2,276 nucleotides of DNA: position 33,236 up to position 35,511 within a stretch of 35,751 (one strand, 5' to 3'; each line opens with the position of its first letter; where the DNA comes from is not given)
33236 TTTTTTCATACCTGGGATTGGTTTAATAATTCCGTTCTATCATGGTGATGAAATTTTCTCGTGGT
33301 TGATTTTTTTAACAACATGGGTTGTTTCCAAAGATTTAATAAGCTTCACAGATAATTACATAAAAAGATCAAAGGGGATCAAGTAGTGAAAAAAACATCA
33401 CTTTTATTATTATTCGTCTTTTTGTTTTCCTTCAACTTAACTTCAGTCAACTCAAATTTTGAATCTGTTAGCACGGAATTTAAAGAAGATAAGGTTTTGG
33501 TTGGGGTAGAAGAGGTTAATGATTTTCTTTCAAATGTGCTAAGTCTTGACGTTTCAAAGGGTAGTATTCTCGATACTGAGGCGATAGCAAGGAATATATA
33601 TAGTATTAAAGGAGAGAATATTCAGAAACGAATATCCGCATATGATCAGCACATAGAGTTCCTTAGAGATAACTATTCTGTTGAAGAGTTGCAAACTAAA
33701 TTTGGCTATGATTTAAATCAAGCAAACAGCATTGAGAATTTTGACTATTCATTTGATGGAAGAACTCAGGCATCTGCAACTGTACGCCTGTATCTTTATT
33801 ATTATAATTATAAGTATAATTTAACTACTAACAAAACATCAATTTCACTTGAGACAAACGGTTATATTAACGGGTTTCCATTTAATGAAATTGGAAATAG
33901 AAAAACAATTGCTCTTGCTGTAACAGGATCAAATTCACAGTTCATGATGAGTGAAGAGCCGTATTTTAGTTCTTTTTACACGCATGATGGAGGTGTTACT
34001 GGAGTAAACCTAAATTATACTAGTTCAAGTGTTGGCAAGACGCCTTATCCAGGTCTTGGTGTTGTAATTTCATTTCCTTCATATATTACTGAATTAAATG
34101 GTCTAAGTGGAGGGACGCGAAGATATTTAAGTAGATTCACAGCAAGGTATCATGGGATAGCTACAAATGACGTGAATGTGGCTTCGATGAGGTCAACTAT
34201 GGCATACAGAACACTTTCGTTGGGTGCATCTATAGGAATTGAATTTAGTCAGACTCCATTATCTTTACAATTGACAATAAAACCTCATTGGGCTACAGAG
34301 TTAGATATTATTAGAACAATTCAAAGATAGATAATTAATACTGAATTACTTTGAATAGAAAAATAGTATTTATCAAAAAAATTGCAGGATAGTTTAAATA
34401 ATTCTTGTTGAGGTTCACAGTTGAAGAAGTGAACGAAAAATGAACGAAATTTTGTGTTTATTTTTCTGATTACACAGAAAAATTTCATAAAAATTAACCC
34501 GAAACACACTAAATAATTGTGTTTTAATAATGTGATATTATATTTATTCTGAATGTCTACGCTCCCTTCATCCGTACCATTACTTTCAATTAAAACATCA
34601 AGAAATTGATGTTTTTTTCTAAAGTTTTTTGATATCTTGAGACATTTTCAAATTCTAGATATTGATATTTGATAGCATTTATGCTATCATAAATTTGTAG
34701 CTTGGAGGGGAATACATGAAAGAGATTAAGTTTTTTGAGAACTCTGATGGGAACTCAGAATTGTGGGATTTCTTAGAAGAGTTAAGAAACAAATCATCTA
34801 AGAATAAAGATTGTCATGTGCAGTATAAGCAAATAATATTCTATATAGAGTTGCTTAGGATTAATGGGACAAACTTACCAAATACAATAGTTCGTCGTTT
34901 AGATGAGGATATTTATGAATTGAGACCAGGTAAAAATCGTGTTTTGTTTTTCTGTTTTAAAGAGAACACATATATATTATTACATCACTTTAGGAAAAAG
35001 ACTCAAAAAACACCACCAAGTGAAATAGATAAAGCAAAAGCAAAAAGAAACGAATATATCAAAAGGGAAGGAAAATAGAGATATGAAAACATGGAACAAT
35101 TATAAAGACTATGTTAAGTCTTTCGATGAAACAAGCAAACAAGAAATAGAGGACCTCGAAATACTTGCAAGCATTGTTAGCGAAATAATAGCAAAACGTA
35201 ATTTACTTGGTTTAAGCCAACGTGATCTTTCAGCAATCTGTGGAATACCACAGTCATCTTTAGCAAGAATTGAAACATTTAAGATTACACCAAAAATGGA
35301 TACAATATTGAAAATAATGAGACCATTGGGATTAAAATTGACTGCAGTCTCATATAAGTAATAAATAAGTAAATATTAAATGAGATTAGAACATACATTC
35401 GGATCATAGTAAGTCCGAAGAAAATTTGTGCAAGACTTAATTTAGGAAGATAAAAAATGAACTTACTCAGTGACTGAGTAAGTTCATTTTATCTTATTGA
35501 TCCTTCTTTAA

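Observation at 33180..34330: Orphan two-gene cargo module: small two-TM protein translationally coupled to a cysteine-free secreted protein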

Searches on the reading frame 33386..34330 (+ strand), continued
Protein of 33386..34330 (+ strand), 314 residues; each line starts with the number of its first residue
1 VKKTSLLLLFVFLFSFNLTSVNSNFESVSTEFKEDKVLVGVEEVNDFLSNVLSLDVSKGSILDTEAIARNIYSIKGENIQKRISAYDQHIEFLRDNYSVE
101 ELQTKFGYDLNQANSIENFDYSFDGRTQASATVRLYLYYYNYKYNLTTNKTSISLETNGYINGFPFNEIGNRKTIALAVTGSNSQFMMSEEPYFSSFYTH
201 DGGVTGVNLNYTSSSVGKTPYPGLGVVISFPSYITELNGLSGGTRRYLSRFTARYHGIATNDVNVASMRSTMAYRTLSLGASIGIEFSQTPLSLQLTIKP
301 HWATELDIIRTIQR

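Call 57: fold_search(model_id=the predicted structure, library=viral)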
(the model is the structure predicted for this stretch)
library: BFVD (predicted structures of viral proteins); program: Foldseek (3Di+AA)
matches with E <= 10: 970; with E <= 0.001: 1
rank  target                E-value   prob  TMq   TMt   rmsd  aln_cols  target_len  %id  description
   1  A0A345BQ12            9.4e-04  0.18  0.10  0.09  19.8       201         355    8  (no name in the UniProt tables at hand)
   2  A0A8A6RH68            1.0e-03  0.85  0.18  0.26  15.5       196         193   10  Uncharacterized protein [Hymenopteran tombus-related virus]
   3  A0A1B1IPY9            2.2e-03  0.80  0.18  0.20  10.7       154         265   10  (no name in the UniProt tables at hand)
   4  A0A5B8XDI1            4.3e-03  0.60  0.20  0.23  13.6       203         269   10  Uncharacterized protein [Mortimer virus]
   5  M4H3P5                5.4e-03  0.14  0.11  0.08  15.3       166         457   10  Minor capsid protein [Pseudomonas phage Phi-S1]
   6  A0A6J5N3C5            6.8e-03  0.08  0.11  0.07  21.4       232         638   10  Peptidase S74 domain-containing protein [uncultured Caudovirales phage]
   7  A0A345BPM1            7.2e-03  0.11  0.08  0.04  19.5       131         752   10  (no name in the UniProt tables at hand)
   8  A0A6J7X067            8.0e-03  0.14  0.12  0.06  17.0       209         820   11  Uncharacterized protein [uncultured Caudovirales phage]
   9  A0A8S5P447            9.0e-03  0.44  0.19  0.09  22.6       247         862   10  Trimeric coiled-coil viral fiber (Fragment) [Siphoviridae sp. ctQkH10]
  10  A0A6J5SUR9            9.0e-03  0.23  0.15  0.05  27.0       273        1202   10  Uncharacterized protein [uncultured Caudovirales phage]
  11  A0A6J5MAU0            9.0e-03  0.10  0.12  0.06  19.6       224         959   10  Uncharacterized protein [uncultured Caudovirales phage]
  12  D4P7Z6                1.1e-02  0.35  0.16  0.13  12.2       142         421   11  Gp21 [Rhodococcus phage ReqiPine5]
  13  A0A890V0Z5            1.1e-02  0.38  0.16  0.11  10.3       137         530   13  Esterase [Microbacterium phage Shocker]
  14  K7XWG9                1.3e-02  0.84  0.23  0.37  15.7       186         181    9  EORF11 [Rat cytomegalovirus (isolate England)]
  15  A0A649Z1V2            1.3e-02  0.28  0.12  0.21  17.6       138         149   12  (no name in the UniProt tables at hand)
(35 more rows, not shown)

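Call 71: find_encoding_contigs(protein=P0009, flank=5000, max_places=1)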
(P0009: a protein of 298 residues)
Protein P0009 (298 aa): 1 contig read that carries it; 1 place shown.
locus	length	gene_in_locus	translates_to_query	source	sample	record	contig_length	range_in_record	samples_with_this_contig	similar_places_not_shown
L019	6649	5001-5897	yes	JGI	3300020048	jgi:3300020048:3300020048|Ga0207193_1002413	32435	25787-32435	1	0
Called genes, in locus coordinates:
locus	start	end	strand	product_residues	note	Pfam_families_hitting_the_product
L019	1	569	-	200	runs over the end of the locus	-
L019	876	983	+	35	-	-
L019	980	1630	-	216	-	-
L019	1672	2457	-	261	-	PF21302:Zn_ribbon_RlmA, PF13847:Methyltransf_31 (weak), PF08241:Methyltransf_11, PF08242:Methyltransf_12 (faint), PF13649:Methyltransf_25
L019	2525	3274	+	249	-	PF03372:Exo_endo_phos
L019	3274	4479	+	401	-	PF09445:Methyltransf_15 (faint), PF05958:tRNA_U5-meth_tr, PF05175:MTS, PF02475:TRM5-TYW2_MTfase, PF03602:Cons_hypoth95 (weak), PF06325:PrmA (weak), PF13649:Methyltransf_25 (weak), PF13847:Methyltransf_31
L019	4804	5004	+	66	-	-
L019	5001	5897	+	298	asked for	-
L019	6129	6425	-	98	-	-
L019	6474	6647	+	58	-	?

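Call 72: find_encoding_contigs(protein=P0016, flank=5000, max_places=1)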
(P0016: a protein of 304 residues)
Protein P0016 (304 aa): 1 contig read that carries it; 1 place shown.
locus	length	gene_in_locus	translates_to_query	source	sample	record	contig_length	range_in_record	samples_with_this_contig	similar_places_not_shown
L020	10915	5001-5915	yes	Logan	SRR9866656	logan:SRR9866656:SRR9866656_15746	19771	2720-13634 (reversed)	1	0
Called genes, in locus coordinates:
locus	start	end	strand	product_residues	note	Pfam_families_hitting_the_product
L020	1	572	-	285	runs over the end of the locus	-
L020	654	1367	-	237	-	PF00106:adh_short, PF08659:KR, PF23441:SDR, PF08643:DUF1776 (weak), PF13561:adh_short_C2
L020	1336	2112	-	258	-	PF06161:DUF975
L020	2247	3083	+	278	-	PF04018:VCA0040-like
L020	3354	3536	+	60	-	-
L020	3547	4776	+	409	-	PF14938:SNAP (weak)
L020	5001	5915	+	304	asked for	-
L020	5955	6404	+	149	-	-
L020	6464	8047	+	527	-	PF02687:FtsX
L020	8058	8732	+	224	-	PF02463:SMC_N (weak), PF00005:ABC_tran, PF13304:AAA_21 (faint)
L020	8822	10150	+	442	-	PF02687:FtsX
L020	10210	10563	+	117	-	-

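Call 73: find_encoding_contigs(protein=P0014, flank=5000, max_places=1)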
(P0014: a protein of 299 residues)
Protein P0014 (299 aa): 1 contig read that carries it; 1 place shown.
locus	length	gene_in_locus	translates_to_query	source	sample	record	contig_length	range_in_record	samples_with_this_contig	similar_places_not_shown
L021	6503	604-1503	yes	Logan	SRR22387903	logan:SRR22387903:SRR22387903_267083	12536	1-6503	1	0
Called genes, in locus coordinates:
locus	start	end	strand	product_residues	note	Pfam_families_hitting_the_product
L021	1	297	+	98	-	?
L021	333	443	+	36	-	-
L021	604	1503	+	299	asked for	-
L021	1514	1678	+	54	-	-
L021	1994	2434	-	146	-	PF00075:RNase_H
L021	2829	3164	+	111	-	PF03551:PadR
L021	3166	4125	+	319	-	-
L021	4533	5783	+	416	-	PF04932:Wzy_C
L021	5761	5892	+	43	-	-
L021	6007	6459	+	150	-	PF12675:DUF3795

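Call 83: search_protein_families(library=padloc, proteins=[window:33386-34330:+, L026:1132-2409:+], max_evalue=0.1)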
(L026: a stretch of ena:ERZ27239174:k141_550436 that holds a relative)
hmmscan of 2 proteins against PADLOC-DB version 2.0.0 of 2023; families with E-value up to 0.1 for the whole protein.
window:33386-34330:+ (314 aa): 0 families

L026:1132-2409:+ (425 aa): 8 families
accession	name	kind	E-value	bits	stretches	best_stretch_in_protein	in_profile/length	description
PDLC04790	PDC-S01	-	2.9e-57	192.3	1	6-423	10-417/422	-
PDLC04787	PDC-S01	-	2.1e-24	84.1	1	8-420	11-402/412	-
PDLC04789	PDC-S01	-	7.1e-23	79.2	1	9-371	3-344/375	-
PDLC04786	PDC-S01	-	1.1e-10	38.9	1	59-390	73-405/439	-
PDLC04788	PDC-S01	-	1.3e-10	38.8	1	76-369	87-384/448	-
PDLC04791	PDC-S01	-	4.3e-10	36.8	1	165-382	156-365/395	-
PDLC04792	PDC-S01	-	2.4e-06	24.4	1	62-370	75-387/452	-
PDLC04140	mad8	-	0.0008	17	1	14-53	18-57/314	mads_8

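Call 96: find_related_loci(query=A6, collection=viral_contigs, flank=4000)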
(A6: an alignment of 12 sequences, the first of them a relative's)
Query A6 (304 aa) in viral_contigs; peptide patterns used: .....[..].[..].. (x = any residue, [..] = any of these).
11 stretches matched a pattern, but none encodes a relative of the query by tblastn (E <= 1e-3).

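Call 97: find_related_loci(query=A6, collection=metagenome_contigs, flank=3000)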
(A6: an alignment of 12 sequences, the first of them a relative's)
Query A6 (304 aa) in metagenome_contigs; peptide patterns used: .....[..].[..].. (x = any residue, [..] = any of these).
170 stretches matched a pattern; 76 encode a relative of the query (tblastn E <= 1e-3); 76 distinct loci.
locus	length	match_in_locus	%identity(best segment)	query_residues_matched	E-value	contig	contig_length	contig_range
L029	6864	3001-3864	43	10-302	1e-69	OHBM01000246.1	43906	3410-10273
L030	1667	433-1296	43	10-302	3e-73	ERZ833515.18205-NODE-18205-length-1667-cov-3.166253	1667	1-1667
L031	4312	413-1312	43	1-302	2e-65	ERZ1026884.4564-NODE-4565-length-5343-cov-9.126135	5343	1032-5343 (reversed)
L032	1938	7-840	43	20-302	1e-67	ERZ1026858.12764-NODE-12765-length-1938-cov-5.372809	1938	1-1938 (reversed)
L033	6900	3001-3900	43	1-302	1e-64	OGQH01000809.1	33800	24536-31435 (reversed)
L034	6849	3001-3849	44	22-302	5e-64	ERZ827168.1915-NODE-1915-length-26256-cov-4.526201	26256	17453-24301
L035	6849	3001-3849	44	22-302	3e-64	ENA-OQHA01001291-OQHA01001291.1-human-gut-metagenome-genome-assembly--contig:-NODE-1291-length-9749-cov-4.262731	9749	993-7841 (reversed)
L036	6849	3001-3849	44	22-302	5e-64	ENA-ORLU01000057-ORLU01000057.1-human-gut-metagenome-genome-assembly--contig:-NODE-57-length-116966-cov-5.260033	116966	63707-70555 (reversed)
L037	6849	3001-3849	44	22-302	1e-63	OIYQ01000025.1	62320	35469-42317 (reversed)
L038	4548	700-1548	44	22-302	1e-63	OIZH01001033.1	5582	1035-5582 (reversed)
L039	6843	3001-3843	44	22-302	1e-61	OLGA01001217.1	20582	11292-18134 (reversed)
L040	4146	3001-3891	39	4-302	3e-61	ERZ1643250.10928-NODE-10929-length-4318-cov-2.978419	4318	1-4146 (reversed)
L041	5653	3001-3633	50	92-302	7e-61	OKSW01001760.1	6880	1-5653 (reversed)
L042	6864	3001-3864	43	10-302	9e-71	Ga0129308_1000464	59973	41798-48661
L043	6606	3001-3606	49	100-302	2e-57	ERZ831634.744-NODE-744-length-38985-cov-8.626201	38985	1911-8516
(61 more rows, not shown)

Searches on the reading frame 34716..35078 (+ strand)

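Call 5: search_protein_families(library=pfam, proteins=[window:34716-35078:+], max_evalue=1)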
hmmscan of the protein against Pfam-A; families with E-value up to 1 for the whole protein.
window:34716-35078:+ (120 aa): 2 families
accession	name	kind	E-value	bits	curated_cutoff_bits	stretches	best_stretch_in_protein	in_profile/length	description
PF05973.20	Gp49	-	1.4e-17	63.9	23.9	1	36-109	10-87/90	Phage derived protein Gp49-like (DUF891)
PF17282.7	DUF5347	-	0.11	13.2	25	1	6-44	22-58/101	Family of unknown function (DUF5347)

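Call 83: search_protein_families(library=padloc, proteins=[window:34716-35078:+, L026:1132-2409:+], max_evalue=0.1)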
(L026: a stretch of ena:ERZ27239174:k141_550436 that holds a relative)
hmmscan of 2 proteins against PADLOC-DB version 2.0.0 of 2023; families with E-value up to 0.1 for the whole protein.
window:34716-35078:+ (120 aa): 1 family
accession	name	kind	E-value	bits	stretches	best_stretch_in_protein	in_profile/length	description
PDLC03886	NsnC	-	3.1e-08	31.3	1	10-111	186-286/293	-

L026:1132-2409:+ (425 aa): 8 families
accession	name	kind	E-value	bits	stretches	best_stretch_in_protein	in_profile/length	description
PDLC04790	PDC-S01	-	2.9e-57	192.3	1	6-423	10-417/422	-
PDLC04787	PDC-S01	-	2.1e-24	84.1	1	8-420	11-402/412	-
PDLC04789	PDC-S01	-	7.1e-23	79.2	1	9-371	3-344/375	-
PDLC04786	PDC-S01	-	1.1e-10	38.9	1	59-390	73-405/439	-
PDLC04788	PDC-S01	-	1.3e-10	38.8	1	76-369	87-384/448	-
PDLC04791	PDC-S01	-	4.3e-10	36.8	1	165-382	156-365/395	-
PDLC04792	PDC-S01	-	2.4e-06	24.4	1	62-370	75-387/452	-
PDLC04140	mad8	-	0.0008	17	1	14-53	18-57/314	mads_8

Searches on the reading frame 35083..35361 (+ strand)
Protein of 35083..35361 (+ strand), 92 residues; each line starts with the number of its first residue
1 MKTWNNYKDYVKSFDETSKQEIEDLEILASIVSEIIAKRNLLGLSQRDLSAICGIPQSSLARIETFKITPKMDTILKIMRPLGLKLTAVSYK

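Call 5: search_protein_families(library=pfam, proteins=[window:35083-35361:+], max_evalue=1)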
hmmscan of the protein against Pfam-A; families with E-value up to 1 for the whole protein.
window:35083-35361:+ (92 aa): 9 families
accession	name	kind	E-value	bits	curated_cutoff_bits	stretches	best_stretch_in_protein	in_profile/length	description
PF01381.28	HTH_3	-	8e-11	42.3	23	1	36-87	2-53/55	Helix-turn-helix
PF13560.12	HTH_31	-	2.8e-05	24.8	27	1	41-85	12-57/64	Helix-turn-helix domain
PF13744.12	HTH_37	-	0.00011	22.4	27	1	14-68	2-56/80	Helix-turn-helix domain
PF12844.13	HTH_19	-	0.00036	20.8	30.2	1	42-87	11-56/64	Helix-turn-helix domain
PF21716.3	dnstrm_HI1420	-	0.0012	19.1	27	1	43-89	45-89/90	Probable addiction module antidote protein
PF13443.12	HTH_26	-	0.0015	19.2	22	1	34-85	4-53/63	Cro/C1-type HTH DNA-binding domain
PF20432.4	Xre-like-HTH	-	0.0072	17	25.8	1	36-63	19-44/63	Antitoxin Xre-like helix-turn-helix domain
PF15731.11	MqsA_antitoxin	-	0.02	15.4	30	1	33-79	72-117/131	Antitoxin component of bacterial toxin-antitoxin system, MqsA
PF08281.18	Sigma70_r4_2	-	0.068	13.3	25.7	1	28-59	11-42/54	Sigma-70, region 4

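Call 83: search_protein_families(library=padloc, proteins=[window:35083-35361:+, L026:1132-2409:+], max_evalue=0.1)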
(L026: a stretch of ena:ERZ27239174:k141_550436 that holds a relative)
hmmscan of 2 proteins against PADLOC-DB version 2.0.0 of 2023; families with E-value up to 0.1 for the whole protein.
window:35083-35361:+ (92 aa): 5 families
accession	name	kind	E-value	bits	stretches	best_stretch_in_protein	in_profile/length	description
PDLC02926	HTH_VI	-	3.6e-07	28.4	1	38-86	9-57/92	-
PDLC03953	RmrA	-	0.00015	19.1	1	33-80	8-55/373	-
PDLC04142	capH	-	0.0062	15.6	1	36-83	12-59/103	capH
PDLC03945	RmrA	-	0.012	12.8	1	38-80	10-52/394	-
PDLC03952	RmrA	-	0.035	10.9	1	31-82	23-74/395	-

L026:1132-2409:+ (425 aa): 8 families
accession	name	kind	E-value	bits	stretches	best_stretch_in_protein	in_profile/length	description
PDLC04790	PDC-S01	-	2.9e-57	192.3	1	6-423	10-417/422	-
PDLC04787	PDC-S01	-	2.1e-24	84.1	1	8-420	11-402/412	-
PDLC04789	PDC-S01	-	7.1e-23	79.2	1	9-371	3-344/375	-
PDLC04786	PDC-S01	-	1.1e-10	38.9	1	59-390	73-405/439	-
PDLC04788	PDC-S01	-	1.3e-10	38.8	1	76-369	87-384/448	-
PDLC04791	PDC-S01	-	4.3e-10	36.8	1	165-382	156-365/395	-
PDLC04792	PDC-S01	-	2.4e-06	24.4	1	62-370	75-387/452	-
PDLC04140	mad8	-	0.0008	17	1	14-53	18-57/314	mads_8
